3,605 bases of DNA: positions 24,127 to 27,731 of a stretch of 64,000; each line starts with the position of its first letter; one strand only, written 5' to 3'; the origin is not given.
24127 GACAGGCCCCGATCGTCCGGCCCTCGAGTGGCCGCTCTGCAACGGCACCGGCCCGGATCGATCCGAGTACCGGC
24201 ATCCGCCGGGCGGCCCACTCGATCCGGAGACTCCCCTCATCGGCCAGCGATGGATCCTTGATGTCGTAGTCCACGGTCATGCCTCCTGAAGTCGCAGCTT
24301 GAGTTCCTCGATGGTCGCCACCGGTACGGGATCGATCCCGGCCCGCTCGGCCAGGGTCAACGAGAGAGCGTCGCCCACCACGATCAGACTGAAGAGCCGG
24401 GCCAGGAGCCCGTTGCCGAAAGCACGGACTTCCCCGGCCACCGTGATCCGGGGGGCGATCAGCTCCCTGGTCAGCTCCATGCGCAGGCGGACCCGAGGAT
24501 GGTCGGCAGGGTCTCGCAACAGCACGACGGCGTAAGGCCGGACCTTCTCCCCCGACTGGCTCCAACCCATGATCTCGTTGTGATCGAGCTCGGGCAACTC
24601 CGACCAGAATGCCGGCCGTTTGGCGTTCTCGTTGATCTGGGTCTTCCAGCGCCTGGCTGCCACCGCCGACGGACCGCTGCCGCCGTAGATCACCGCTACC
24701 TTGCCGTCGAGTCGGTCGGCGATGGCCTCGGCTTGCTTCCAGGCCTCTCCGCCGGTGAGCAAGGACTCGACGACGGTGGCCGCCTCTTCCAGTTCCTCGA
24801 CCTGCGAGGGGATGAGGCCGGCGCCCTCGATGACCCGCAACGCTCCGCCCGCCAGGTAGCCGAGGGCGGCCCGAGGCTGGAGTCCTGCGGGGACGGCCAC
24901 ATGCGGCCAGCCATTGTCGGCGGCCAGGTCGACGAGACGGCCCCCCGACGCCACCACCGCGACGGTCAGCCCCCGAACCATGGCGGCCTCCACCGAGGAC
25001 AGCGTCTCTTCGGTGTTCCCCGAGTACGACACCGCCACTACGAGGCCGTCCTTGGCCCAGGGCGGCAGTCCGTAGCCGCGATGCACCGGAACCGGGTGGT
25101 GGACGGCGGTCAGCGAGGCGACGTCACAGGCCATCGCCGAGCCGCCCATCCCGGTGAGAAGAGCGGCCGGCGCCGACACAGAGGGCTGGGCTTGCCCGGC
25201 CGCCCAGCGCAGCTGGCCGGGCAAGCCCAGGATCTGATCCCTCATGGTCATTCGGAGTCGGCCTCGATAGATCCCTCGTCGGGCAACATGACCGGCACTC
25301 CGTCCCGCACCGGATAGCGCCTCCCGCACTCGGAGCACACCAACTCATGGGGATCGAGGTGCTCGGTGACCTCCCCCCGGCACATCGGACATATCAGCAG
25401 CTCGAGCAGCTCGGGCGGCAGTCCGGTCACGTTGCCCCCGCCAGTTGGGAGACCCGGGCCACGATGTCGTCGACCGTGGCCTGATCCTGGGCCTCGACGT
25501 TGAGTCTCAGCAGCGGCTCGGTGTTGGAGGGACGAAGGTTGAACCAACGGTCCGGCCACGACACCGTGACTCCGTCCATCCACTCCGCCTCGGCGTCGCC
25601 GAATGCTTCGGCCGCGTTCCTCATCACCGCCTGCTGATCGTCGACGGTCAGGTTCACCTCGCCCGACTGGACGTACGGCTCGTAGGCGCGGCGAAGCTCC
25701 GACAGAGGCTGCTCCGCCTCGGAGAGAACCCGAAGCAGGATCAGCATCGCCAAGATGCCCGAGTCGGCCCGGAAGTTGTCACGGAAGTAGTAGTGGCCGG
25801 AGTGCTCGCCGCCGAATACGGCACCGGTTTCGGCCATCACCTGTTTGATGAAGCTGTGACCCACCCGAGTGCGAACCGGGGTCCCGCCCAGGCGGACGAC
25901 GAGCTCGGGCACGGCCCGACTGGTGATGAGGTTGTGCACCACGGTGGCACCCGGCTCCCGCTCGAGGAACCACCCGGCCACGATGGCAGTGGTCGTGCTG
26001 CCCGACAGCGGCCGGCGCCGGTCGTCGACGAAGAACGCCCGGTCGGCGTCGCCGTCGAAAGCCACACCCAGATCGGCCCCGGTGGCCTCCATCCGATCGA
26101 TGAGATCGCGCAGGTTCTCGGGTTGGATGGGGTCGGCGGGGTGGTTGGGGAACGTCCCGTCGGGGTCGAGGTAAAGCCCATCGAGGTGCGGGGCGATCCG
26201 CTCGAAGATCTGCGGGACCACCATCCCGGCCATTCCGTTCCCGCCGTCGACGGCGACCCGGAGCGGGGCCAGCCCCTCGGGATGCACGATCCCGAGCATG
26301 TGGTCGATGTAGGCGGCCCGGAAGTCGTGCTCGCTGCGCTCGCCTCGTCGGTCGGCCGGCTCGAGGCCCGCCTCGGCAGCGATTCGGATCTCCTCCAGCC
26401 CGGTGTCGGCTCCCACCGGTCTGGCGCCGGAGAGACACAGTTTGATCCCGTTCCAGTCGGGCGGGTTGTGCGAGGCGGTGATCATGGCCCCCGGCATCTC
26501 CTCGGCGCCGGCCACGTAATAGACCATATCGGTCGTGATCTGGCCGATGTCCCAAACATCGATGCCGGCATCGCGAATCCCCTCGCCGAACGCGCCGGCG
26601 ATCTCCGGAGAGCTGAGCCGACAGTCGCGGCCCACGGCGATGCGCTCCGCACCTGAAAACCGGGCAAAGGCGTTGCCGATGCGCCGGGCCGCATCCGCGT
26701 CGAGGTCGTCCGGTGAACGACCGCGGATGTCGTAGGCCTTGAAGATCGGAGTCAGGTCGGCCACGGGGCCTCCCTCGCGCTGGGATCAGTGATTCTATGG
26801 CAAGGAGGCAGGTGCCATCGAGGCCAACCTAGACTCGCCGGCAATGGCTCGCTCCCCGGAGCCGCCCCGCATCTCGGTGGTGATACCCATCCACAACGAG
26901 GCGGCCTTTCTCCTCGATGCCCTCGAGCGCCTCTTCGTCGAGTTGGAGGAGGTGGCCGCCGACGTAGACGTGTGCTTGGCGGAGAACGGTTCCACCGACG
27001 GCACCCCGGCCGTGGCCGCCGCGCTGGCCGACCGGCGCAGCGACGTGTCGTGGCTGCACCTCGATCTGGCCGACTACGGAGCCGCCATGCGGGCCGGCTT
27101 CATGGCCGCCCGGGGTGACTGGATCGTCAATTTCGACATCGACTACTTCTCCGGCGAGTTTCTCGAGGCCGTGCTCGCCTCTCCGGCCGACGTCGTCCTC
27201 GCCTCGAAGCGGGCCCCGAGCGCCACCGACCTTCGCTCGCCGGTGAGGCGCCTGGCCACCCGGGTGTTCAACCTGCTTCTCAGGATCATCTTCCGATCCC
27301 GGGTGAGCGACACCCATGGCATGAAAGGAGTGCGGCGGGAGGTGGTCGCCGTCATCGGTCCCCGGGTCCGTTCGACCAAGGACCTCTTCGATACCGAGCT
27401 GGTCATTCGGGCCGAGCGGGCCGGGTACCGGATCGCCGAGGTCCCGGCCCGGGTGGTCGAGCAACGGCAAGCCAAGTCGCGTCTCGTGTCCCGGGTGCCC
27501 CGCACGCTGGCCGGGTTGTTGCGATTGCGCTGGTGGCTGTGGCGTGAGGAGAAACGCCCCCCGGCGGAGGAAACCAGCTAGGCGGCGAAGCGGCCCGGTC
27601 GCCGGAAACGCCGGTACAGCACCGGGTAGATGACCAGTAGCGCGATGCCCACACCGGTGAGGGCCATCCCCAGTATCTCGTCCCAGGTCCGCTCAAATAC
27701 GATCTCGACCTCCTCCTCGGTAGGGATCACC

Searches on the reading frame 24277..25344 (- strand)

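Call 19: search_protein_families(library=pfam, proteins=[window:24277-25344:-], max_evalue=0.00001)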
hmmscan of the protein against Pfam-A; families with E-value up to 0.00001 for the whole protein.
window:24277-25344:- (355 aa): 1 family
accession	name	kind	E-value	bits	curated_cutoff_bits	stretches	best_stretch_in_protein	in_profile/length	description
PF10432.14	bact-PGI_C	-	2e-48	164.6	24.5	1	204-352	4-151/151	Bacterial phospho-glucose isomerase C-terminal SIS domain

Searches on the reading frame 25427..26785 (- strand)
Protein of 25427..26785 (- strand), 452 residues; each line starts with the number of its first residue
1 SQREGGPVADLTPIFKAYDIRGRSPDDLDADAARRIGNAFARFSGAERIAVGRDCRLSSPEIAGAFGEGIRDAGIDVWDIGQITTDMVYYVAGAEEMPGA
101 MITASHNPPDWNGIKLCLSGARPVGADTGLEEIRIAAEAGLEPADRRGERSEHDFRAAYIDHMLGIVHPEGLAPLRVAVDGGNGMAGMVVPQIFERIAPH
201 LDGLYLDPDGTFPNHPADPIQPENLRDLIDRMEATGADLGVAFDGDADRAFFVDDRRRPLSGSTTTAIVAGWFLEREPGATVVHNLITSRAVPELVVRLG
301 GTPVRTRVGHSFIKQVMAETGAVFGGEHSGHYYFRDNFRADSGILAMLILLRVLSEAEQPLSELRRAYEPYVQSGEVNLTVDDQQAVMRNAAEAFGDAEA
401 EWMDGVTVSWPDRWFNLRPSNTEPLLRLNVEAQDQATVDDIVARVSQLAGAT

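Call 19: search_protein_families(library=pfam, proteins=[window:25427-26785:-], max_evalue=0.00001)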
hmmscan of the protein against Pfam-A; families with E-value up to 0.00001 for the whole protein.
window:25427-26785:- (452 aa): 4 families
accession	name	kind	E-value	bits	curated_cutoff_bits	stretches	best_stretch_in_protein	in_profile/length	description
PF02878.22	PGM_PMM_I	-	3.6e-29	101.7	22.5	1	14-133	3-127/138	Phosphoglucomutase/phosphomannomutase, alpha/beta/alpha domain I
PF02880.22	PGM_PMM_III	-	6e-27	94.5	20.7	1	262-370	2-114/115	Phosphoglucomutase/phosphomannomutase, alpha/beta/alpha domain III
PF02879.22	PGM_PMM_II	-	1.8e-23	83.5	29.3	1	158-256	2-102/103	Phosphoglucomutase/phosphomannomutase, alpha/beta/alpha domain II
PF00408.26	PGM_PMM_IV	-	6.7e-11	42.5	23.1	1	376-446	1-66/68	Phosphoglucomutase/phosphomannomutase, C-terminal domain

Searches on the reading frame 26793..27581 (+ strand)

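Call 19: search_protein_families(library=pfam, proteins=[window:26793-27581:+], max_evalue=0.00001)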
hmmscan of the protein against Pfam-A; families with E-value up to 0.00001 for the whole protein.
window:26793-27581:+ (262 aa): 1 family
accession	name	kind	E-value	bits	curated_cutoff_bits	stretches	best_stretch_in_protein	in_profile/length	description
PF00535.33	Glycos_transf_2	-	6.2e-17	62.5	23.3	1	28-185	1-164/168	Glycosyl transferase family 2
